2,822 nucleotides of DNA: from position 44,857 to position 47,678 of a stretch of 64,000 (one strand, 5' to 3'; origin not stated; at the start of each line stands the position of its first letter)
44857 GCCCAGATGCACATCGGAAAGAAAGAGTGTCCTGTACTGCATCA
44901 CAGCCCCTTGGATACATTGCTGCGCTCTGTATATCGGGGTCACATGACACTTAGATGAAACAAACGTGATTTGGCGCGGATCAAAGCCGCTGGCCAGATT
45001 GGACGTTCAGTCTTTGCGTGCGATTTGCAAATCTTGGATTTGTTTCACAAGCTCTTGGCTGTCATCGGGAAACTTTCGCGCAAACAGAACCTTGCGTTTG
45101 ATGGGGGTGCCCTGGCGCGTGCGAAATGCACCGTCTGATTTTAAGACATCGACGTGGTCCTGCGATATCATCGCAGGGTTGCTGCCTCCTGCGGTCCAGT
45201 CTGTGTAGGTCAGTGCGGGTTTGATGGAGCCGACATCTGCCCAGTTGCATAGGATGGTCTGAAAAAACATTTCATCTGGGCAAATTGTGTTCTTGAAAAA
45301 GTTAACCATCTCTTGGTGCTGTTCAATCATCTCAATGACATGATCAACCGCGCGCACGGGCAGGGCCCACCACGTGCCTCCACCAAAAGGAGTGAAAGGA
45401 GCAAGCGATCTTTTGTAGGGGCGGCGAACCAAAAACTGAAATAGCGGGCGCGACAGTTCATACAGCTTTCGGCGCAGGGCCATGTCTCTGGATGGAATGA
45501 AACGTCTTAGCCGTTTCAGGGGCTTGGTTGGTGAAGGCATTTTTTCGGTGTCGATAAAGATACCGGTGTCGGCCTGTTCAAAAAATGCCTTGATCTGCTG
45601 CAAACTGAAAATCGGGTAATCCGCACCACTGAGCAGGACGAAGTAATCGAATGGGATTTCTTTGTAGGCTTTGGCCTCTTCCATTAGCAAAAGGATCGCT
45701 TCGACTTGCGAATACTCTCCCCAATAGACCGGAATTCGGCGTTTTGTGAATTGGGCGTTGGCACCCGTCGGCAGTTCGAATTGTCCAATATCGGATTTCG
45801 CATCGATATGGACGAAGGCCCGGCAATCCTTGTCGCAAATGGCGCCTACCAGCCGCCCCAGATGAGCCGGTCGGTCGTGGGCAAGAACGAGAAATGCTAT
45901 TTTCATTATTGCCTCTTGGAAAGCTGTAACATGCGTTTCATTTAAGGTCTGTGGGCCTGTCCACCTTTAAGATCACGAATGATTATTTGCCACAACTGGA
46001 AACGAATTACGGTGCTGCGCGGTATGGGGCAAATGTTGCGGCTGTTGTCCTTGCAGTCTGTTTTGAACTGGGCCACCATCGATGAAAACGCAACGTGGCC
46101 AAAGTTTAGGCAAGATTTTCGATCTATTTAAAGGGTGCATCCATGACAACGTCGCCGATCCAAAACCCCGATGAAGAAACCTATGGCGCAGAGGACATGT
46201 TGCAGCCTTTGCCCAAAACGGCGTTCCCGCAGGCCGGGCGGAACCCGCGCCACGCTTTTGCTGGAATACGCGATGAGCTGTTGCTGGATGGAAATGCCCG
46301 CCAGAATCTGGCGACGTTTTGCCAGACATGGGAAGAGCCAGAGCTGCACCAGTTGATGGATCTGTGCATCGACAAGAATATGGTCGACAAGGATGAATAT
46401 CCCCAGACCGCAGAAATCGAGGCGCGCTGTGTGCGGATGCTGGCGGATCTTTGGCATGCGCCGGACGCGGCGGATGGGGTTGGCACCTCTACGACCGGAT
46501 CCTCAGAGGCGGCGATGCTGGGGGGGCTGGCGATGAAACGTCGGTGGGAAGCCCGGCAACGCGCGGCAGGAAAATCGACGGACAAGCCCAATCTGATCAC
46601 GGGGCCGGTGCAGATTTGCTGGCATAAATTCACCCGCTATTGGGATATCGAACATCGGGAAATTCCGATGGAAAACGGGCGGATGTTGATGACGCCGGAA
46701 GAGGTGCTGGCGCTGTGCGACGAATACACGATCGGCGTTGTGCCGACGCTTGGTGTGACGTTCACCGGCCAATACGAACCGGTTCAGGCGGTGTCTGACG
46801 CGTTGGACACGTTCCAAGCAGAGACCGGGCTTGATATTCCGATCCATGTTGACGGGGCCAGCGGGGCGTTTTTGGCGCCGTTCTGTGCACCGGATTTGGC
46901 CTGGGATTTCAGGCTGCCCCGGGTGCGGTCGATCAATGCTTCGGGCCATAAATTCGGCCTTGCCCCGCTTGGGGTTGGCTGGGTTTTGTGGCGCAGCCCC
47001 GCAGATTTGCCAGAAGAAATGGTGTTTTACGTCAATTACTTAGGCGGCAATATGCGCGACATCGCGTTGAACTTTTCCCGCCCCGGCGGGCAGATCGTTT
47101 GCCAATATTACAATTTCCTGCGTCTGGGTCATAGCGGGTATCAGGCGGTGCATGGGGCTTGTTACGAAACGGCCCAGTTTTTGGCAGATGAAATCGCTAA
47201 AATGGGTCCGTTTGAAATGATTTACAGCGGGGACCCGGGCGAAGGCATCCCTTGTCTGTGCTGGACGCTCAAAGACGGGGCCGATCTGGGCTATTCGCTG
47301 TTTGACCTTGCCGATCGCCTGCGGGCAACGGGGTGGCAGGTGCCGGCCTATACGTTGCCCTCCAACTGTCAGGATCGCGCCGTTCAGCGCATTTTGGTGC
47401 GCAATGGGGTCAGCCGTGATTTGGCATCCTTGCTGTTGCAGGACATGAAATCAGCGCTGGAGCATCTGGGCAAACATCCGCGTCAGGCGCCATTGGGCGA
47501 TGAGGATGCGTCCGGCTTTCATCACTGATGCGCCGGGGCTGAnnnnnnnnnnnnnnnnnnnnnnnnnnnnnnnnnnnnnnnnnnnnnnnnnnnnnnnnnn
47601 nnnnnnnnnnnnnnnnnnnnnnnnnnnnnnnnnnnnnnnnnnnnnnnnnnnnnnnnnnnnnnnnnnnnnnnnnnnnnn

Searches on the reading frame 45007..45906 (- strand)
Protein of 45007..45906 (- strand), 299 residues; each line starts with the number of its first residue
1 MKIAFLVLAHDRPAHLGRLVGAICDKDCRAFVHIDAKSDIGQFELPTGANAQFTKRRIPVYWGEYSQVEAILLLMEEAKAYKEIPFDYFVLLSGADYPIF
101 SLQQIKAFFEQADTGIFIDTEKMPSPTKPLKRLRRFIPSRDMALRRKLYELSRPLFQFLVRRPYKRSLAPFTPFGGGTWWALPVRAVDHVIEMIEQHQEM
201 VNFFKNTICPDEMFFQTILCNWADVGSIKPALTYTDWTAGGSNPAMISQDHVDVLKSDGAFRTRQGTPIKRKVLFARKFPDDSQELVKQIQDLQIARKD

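Call 3: search_protein_families(library=pfam, proteins=[window:45007-45906:-], max_evalue=0.01)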
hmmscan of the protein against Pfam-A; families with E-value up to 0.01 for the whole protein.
window:45007-45906:- (299 aa): 1 family
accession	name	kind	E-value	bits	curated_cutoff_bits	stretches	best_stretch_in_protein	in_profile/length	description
PF02485.27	Branch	-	1.2e-24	87.7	23.4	1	3-247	1-236/250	Core-2/I-Branching enzyme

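Call 4: search_protein_families(library=ncbifam, proteins=[window:45007-45906:-], max_evalue=0.01)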
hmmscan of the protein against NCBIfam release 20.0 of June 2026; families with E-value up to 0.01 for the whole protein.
window:45007-45906:- (299 aa): 0 families

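Call 9: find_homologous_proteins(query=window:45007-45906:-)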
Query window:45007-45906:- (299 aa): 267 proteins with E <= 0.001 among 1118 candidates; the best 120 are listed.
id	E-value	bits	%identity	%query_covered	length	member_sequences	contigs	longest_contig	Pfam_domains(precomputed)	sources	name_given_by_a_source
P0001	1.8e-202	689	100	100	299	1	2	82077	PF02485.28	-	-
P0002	2.7e-144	498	70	98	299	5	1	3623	PF02485.28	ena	-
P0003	7.1e-141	487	69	100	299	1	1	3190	PF02485.28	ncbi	-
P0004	3.3e-107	376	54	97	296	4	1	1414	PF02485.28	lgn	-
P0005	2.0e-69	252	45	97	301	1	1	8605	PF02485.28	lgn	-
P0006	9.0e-69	250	44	100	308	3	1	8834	PF02485.28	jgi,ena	jgi:hypothetical protein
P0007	1.4e-68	249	44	100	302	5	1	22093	PF02485.28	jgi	jgi:hypothetical protein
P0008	1.5e-67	246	44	97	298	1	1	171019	PF02485.28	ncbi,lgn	-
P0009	2.6e-67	245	44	97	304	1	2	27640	PF02485.28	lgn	-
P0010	7.6e-67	244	43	98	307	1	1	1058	PF02485.28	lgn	-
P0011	3.9e-66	241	44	100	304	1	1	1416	PF02485.28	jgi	jgi:hypothetical protein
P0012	2.4e-65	239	43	97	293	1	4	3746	PF02485.28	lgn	-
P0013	1.1e-64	237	42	100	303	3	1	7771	PF02485.28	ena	-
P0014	2.2e-64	236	41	100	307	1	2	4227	PF02485.28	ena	-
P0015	3.1e-64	235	44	100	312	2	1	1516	PF02485.28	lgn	-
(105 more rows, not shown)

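Call 12: find_encoding_contigs(protein=P0002, flank=6000, max_places=3)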
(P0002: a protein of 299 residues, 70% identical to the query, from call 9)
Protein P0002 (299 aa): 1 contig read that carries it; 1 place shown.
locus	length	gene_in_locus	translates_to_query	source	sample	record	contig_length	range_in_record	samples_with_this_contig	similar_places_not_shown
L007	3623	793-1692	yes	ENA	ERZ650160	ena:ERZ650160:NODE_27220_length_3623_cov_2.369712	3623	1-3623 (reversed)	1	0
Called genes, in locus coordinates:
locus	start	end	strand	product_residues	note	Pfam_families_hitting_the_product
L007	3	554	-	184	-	?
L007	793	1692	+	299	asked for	PF02485:Branch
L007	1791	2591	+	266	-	PF00149:Metallophos, PF12850:Metallophos_2 (faint)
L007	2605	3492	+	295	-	PF11899:DUF3419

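Call 13: find_encoding_contigs(protein=P0003, flank=6000, max_places=3)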
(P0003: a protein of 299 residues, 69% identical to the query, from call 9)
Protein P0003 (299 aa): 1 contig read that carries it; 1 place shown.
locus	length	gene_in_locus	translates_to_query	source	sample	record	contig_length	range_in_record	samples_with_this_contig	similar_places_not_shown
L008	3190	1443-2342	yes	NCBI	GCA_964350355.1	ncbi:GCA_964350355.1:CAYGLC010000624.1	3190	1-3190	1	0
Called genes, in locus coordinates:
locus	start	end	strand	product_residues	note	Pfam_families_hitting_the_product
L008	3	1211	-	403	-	?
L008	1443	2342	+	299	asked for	PF02485:Branch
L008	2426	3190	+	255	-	?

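Call 15: find_related_loci(query=A1, collection=genome_contigs, flank=10000)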
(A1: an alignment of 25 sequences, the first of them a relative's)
Query A1 (299 aa) in genome_contigs; peptide patterns used: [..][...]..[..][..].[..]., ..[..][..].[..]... (x = any residue, [..] = any of these).
206 stretches matched a pattern; 182 encode a relative of the query (tblastn E <= 1e-3); the best 80 are kept; 80 distinct loci.
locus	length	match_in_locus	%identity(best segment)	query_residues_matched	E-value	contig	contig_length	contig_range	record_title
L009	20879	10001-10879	44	1-290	2e-73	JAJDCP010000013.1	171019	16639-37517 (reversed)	MAG: Planctomycetota bacterium isolate OFTM248 OFTM248_12, whole genome shotgun sequence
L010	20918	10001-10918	43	1-299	8e-70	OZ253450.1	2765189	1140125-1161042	MAG: Candidatus Spongiihabitans sp. isolate eb1f5df6-d8a9-48a6-9648-ca60772a1eda genome assembly, chromosome: 1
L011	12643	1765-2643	43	2-293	3e-68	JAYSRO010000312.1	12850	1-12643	MAG: Candidatus Eisenbacteria bacterium isolate GFS_11975 GFS_11975_311, whole genome shotgun sequence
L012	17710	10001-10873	42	1-290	1e-67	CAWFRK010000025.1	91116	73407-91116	MAG: uncultured beta proteobacterium isolate MFD00962.bin.2.76 genome assembly, contig: contig_213302, whole genome shot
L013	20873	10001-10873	42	1-290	1e-65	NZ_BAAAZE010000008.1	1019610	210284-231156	Actimicrobium antarcticum strain JCM 16673 sequence08, whole genome shotgun sequence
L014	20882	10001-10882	39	1-293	2e-65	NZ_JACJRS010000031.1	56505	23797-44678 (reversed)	Phormidium sp. FACHB-1136 contig31, whole genome shotgun sequence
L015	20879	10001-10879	41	1-295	6e-65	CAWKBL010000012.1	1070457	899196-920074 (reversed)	MAG: uncultured Alphaproteobacteria bacterium isolate MFD05442.bin.3.221 genome assembly, contig: contig_8380, whole gen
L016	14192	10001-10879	40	2-293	1e-64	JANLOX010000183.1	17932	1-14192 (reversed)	MAG: Candidatus Eisenbacteria bacterium isolate OTE_38_metabat_510 OTE_38_k141_4500815, whole genome shotgun sequence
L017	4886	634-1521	41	1-296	9e-64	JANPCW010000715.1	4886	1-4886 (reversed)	MAG: Janthinobacterium sp. isolate VAR_78_metabat_461 VAR_78_k141_1122518, whole genome shotgun sequence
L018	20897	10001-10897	41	1-299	3e-63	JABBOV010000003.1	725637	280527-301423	MAG: Glaciimonas sp. isolate KJC.1 NODE_1_length_725637_cov_27.0509, whole genome shotgun sequence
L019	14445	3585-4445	41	1-287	3e-63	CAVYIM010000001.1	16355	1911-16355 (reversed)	MAG: uncultured Chloroflexia bacterium isolate MFD01476.bin.2.191 genome assembly, contig: contig_122326, whole genome s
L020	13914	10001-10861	41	1-287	5e-63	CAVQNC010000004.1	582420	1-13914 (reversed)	MAG: uncultured Chloroflexia bacterium isolate MFD03726.bin.1.123 genome assembly, contig: contig_27775, whole genome sh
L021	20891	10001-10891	40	1-297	3e-62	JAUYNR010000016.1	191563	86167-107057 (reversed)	MAG: Oxalobacteraceae bacterium isolate C4_concoct.bin.115_sub C4_k141_365006, whole genome shotgun sequence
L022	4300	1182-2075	41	1-298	2e-62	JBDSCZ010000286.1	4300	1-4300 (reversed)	MAG: Burkholderiaceae bacterium isolate cluster1_bin.17 k127_10754462, whole genome shotgun sequence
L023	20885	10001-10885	40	1-298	2e-62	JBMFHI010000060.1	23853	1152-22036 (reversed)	MAG: Syntrophobacteraceae bacterium isolate KM4311-20 NODE_60_length_23853_cov_3.935734, whole genome shotgun sequence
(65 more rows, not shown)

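Call 24: search_protein_families(library=pfam, alignment_id=A3, max_evalue=0.00001)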
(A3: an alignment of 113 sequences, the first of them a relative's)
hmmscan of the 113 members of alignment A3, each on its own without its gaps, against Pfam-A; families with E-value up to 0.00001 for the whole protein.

A. member 1, L009:11301-12410:- (370 aa): 0 families

B. families by the number of members that match (of 113 scanned): 105 families (the first 25 are shown)
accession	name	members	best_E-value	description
PF00535.33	Glycos_transf_2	11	1.8e-33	Glycosyl transferase family 2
PF00534.26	Glycos_transf_1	8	1.1e-39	Glycosyl transferases group 1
PF13692.12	Glyco_trans_1_4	8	2.2e-34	Glycosyl transferases group 1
PF13641.12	Glyco_tranf_2_3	7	1.1e-18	Glycosyltransferase like family 2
PF10111.15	Glyco_tranf_2_2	6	1.5e-14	Glycosyltransferase like family 2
PF01757.29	Acyl_transf_3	4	2.4e-37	Acyltransferase domain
PF04230.19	PS_pyruv_trans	4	1.4e-32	Polysaccharide pyruvyl transferase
PF13439.12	Glyco_transf_4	4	2.2e-12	Glycosyltransferase Family 4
PF04932.20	Wzy_C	3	2.5e-13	O-Antigen ligase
PF00122.25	E1-E2_ATPase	2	3.1e-52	E1-E2 ATPase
PF02560.19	Cyanate_lyase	2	2.5e-36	Cyanate lyase C-terminal domain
PF00702.32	Hydrolase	2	3.7e-32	haloacid dehalogenase-like hydrolase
PF13377.12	Peripla_BP_3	2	1e-31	Periplasmic binding protein-like domain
PF00561.26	Abhydrolase_1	2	1.2e-26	alpha/beta hydrolase fold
PF21291.3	CYNS_N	2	1.7e-26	Cyanate hydratase, N-terminal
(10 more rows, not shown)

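Call 29: search_solved_structures(query=A1, max_evalue=0.01, show_alignments=2)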
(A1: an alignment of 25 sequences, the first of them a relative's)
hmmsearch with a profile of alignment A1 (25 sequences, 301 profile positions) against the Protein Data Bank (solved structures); distinct sequences matched with E-value up to 0.01: 4.
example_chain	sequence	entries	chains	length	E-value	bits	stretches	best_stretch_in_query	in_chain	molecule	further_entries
6ej7_A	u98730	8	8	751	3.8e-26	95.2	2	1-119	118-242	Xylosyltransferase 1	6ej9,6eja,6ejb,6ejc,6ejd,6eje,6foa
6ej8_A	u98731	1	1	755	3.9e-26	95.2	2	1-119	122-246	Xylosyltransferase 1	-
3otk_A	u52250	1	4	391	1.3e-19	73.8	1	3-132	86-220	Beta-1,3-galactosyl-O-glycosyl-glycoprotein beta-1,6-N-acetylglucosaminyltransferase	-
2gak_A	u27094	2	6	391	1.1e-18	70.8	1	3-132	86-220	beta-1,6-N-acetylglucosaminyltransferase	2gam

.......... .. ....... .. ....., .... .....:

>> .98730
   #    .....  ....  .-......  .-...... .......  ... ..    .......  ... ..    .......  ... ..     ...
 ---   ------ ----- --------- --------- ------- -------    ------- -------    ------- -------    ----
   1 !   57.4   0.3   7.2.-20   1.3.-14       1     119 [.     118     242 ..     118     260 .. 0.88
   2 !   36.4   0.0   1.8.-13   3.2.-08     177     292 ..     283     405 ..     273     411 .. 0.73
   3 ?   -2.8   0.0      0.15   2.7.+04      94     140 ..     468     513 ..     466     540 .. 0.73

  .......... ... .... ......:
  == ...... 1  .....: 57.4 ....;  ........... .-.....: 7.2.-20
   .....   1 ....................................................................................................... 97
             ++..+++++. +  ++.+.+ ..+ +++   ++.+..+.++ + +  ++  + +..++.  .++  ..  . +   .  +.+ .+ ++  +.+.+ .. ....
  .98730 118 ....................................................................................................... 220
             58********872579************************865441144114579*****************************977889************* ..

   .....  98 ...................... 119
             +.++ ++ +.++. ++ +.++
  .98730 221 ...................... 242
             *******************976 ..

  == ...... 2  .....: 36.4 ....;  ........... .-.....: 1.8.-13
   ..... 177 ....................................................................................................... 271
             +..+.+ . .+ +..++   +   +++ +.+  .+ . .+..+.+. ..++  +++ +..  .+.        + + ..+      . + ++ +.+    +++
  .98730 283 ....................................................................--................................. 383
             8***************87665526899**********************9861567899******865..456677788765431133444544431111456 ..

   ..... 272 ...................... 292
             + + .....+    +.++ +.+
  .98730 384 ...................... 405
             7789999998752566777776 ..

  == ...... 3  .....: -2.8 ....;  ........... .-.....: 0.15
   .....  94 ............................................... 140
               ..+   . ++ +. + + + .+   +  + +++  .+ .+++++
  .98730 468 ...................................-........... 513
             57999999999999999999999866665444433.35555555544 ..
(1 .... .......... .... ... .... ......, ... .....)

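Call 58: predict_structure(alignment_id=A1)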
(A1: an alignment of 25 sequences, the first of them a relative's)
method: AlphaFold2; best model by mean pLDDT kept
length: 299 residues; sequences in the alignment: 25
mean_pLDDT: 92.9   pTM: 0.91
mean pLDDT of the five models: 92.9, 90.3, 90.2, 89.9, 88.5
residues with pLDDT >= 90: 237; 70-90: 50; 50-70: 12; < 50: 0
segments of 3 or more residues with pLDDT < 50: none
pLDDT, mean of each block of 10 residues (from residue 1): 97 97 98 98 97 97 94 98 98 97 97 94 91 89 90 86 92 94 98 96 93 96 95 88 90 82 67 93 96 86
secondary structure, 60 per line:
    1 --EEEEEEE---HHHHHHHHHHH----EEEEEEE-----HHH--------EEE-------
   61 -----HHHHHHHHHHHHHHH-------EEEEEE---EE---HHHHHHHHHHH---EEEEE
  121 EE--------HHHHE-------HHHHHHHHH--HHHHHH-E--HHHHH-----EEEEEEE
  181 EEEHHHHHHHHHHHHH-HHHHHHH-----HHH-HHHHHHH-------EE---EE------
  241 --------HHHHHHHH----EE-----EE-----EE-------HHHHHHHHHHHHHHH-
elements in order: E3-9 H13-23 E28-34 E51-53 H66-80 E88-93 H102-112 E116-122 H131-134 H143-151 H154-159 H164-168 E174-183 H184-196 H198-204 H214-220 H249-256 H284-298

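Call 62: fold_search(model_id=the predicted structure, library=pdb)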
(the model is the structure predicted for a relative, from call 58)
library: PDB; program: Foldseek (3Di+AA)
matches with E <= 10: 1204; with E <= 0.001: 97
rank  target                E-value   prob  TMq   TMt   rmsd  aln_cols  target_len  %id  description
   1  6ejb_A                4.0e-20  1.00  0.73  0.33   4.8       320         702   23  Human Xylosyltransferase 1 in complex with peptide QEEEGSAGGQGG (released 2018-05-02)
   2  6ejc_A                8.0e-20  1.00  0.74  0.33   4.1       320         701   22  Human Xylosyltransferase 1 in complex with peptide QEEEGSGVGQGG (released 2018-05-02)
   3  6eje_A                3.4e-19  1.00  0.73  0.33   4.9       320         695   23  Human Xylosyltransferase 1 in complex with peptide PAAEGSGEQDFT (released 2018-05-02)
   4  6eja_A                3.6e-19  1.00  0.73  0.33   4.9       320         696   23  Human Xylosyltransferase 1 in complex with peptide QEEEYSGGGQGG (released 2018-05-02)
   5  6ejd_A                4.3e-19  1.00  0.72  0.33   4.5       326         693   23  Human Xylosyltransferase 1 in complex with peptide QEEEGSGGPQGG (released 2018-05-02)
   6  6ej8_A                5.6e-19  1.00  0.74  0.33   4.1       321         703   22  Human Xylosyltransferase 1 in complex with peptide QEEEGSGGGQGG (released 2018-05-02)
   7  6ej9_A                5.6e-19  1.00  0.74  0.33   4.4       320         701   22  Human Xylosyltransferase 1 in complex with peptide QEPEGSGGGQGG (released 2018-05-02)
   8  6foa                  6.7e-19  1.00  0.74  0.33   4.1       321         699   21  Human Xylosyltransferase 1 apo structure (released 2018-05-02)
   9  6ej7_A                1.1e-18  1.00  0.74  0.33   4.3       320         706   22  Human Xylosyltransferase 1 in complex with UDP-xylose and peptide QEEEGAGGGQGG (released 2018-05-02)
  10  3otk_D                7.4e-17  1.00  0.73  0.61   4.4       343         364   18  Structure and mechanisim of core 2 beta1,6-n-acetylglucosaminyltransferase: a Metal-ion independent gt-a glycosyltrans (released 2011-09-14)
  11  2gak_B                1.7e-16  1.00  0.73  0.61   4.5       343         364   19  X-ray crystal structure of murine leukocyte-type Core 2 b1,6-N-acetylglucosaminyltransferase (C2GnT-L) (released 2006-07-11)
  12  3otk_B                3.5e-16  1.00  0.73  0.61   4.4       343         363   17  Structure and mechanisim of core 2 beta1,6-n-acetylglucosaminyltransferase: a Metal-ion independent gt-a glycosyltrans (released 2011-09-14)
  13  2gam_A                6.2e-16  1.00  0.70  0.59   5.0       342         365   19  X-ray crystal structure of murine leukocyte-type Core 2 b1,6-N-acetylglucosaminyltransferase (C2GnT-L) in complex with (released 2006-07-11)
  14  3otk_A                7.0e-16  1.00  0.72  0.59   4.6       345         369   18  Structure and mechanisim of core 2 beta1,6-n-acetylglucosaminyltransferase: a Metal-ion independent gt-a glycosyltrans (released 2011-09-14)
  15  3otk_C                8.0e-16  1.00  0.68  0.57   6.1       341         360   17  Structure and mechanisim of core 2 beta1,6-n-acetylglucosaminyltransferase: a Metal-ion independent gt-a glycosyltrans (released 2011-09-14)
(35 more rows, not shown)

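Call 70: search_protein_families(library=pfam, proteins=[L009:8054-9361:+, L009:11301-12410:-, L010:9073-9996:+, L010:11052-12041:+, L010:12192-14099:+, L011:4-1530:+, L011:2704-3393:+, L012:7477-9729:+, L013:8752-9759:-, L015:6151-8559:+], max_evalue=0.0001)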
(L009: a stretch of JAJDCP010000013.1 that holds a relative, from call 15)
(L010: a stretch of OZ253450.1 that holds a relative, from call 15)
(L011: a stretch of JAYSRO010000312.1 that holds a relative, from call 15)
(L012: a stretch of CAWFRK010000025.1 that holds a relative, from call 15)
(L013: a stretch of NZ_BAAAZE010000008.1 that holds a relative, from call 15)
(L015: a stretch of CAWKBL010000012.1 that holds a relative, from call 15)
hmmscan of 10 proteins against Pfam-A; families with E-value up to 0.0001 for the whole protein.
L009:8054-9361:+ (436 aa): 2 families
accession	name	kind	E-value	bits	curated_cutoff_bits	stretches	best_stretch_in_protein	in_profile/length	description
PF13304.12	AAA_21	-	4.4e-40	139.1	27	1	70-375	3-303/304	AAA domain, putative AbiEii toxin, Type IV TA system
PF02463.25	SMC_N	-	3.5e-06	27.1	40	0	71-89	29-47/220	RecF/RecN/SMC N terminal domain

L009:11301-12410:- (370 aa): 0 families

L010:9073-9996:+ (308 aa): 1 family
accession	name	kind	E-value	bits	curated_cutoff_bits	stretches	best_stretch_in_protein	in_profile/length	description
PF02401.23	LYTB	-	5.4e-99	331.3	24.5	1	5-281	1-266/267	LytB protein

L010:11052-12041:+ (330 aa): 1 family
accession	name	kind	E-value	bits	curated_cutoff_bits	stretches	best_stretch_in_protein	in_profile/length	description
PF03601.19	Cons_hypoth698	-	8.8e-64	215.8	24.5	1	17-305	2-299/304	Conserved hypothetical protein 698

L010:12192-14099:+ (636 aa): 6 families
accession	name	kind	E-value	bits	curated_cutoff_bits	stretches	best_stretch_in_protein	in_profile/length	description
PF02719.21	Polysacc_synt_2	-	5.6e-118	393.8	20.2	1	294-582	1-291/293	Polysaccharide biosynthesis protein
PF01370.27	Epimerase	-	2.9e-14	53.5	20.9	1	294-512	1-236/240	NAD dependent epimerase/dehydratase family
PF16363.11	GDP_Man_Dehyd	-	1.7e-08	34.8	27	1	295-416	1-130/332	GDP-mannose 4,6 dehydratase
PF04321.23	RmlD_sub_bind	-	3.6e-08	33.3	27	1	294-463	3-156/287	RmlD substrate binding domain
PF13727.12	CoA_binding_3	-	2.5e-06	28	25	1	69-249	2-175/175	CoA-binding domain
PF01073.25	3Beta_HSD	-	3.5e-05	23.4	22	1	295-422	1-123/280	3-beta hydroxysteroid dehydrogenase/isomerase family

L011:4-1530:+ (509 aa): 2 families
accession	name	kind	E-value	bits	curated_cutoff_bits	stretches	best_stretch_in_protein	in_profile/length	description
PF00122.25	E1-E2_ATPase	-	1.5e-48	165.2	28.1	1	2-174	10-181/181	E1-E2 ATPase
PF00702.32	Hydrolase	-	2.9e-31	109.8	26.4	1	191-407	2-190/191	haloacid dehalogenase-like hydrolase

L011:2704-3393:+ (230 aa): 0 families

L012:7477-9729:+ (751 aa): 1 family
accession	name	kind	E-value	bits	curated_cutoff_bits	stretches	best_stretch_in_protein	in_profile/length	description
PF13699.11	eCIS_core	-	6.7e-09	36.2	22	1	126-191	2-78/79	eCIS core domain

L013:8752-9759:- (336 aa): 0 families

L015:6151-8559:+ (803 aa): 8 families
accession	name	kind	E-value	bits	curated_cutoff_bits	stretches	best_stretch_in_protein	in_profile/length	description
PF13426.13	PAS_9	-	6.4e-81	267.7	27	5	206-310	1-102/103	PAS domain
PF00989.32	PAS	-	5.7e-74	245.8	22.6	5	197-309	2-113/113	PAS fold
PF08448.16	PAS_4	-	7e-53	178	23.1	5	337-441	7-109/110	PAS fold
PF13188.13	PAS_8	-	3.2e-31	106.6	21.8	3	453-507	2-53/65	PAS domain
PF24820.1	Diguanyl_cycl_sensor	-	2e-28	98.9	28.1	3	586-687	2-105/109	Diguanylate cyclase-like sensor domain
PF08447.18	PAS_3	-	1.3e-24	86.7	25.6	1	98-179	1-83/89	PAS fold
PF12860.13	PAS_7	-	2.1e-07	31.5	27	0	459-572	2-114/115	PAS fold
PF24990.1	PAS_13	-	2.5e-05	25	27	0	210-249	4-36/143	ERT1/acuK family PAS domain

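Call 82: search_protein_families(library=phrogs, proteins=[window:45007-45906:-], max_evalue=0.001)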
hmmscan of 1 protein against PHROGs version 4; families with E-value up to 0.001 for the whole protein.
window:45007-45906:- (299 aa): 0 families

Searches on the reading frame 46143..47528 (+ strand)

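Call 3: search_protein_families(library=pfam, proteins=[window:46143-47528:+], max_evalue=0.01)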
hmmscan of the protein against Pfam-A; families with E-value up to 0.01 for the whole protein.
window:46143-47528:+ (461 aa): 1 family
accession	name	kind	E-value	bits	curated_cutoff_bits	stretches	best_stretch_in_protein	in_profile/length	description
PF00282.25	Pyridoxal_deC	-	2e-78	264.2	27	1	45-376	19-374/375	Pyridoxal-dependent decarboxylase conserved domain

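Call 4: search_protein_families(library=ncbifam, proteins=[window:46143-47528:+], max_evalue=0.01)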
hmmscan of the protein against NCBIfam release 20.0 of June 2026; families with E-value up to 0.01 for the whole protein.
window:46143-47528:+ (461 aa): 4 families
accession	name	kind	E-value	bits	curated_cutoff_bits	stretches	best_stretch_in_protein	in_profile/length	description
TIGR01788.1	Glu-decarb-GAD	equivalog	4.3e-187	622.1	380.4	1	13-442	2-430/431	glutamate decarboxylase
TIGR03812.1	tyr_de_CO2_Arch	equivalog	1.7e-33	116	299.4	1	65-436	33-373/375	tyrosine decarboxylase MfnA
NF002748.0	PRK02769.1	equivalog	7e-13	48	305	1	88-354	58-313/382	histidine decarboxylase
TIGR03799.1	NOD_PanD_pyr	equivalog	4.1e-05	22.2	606.1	1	196-361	266-426/522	pyridoxal-dependent aspartate 1-decarboxylase PanP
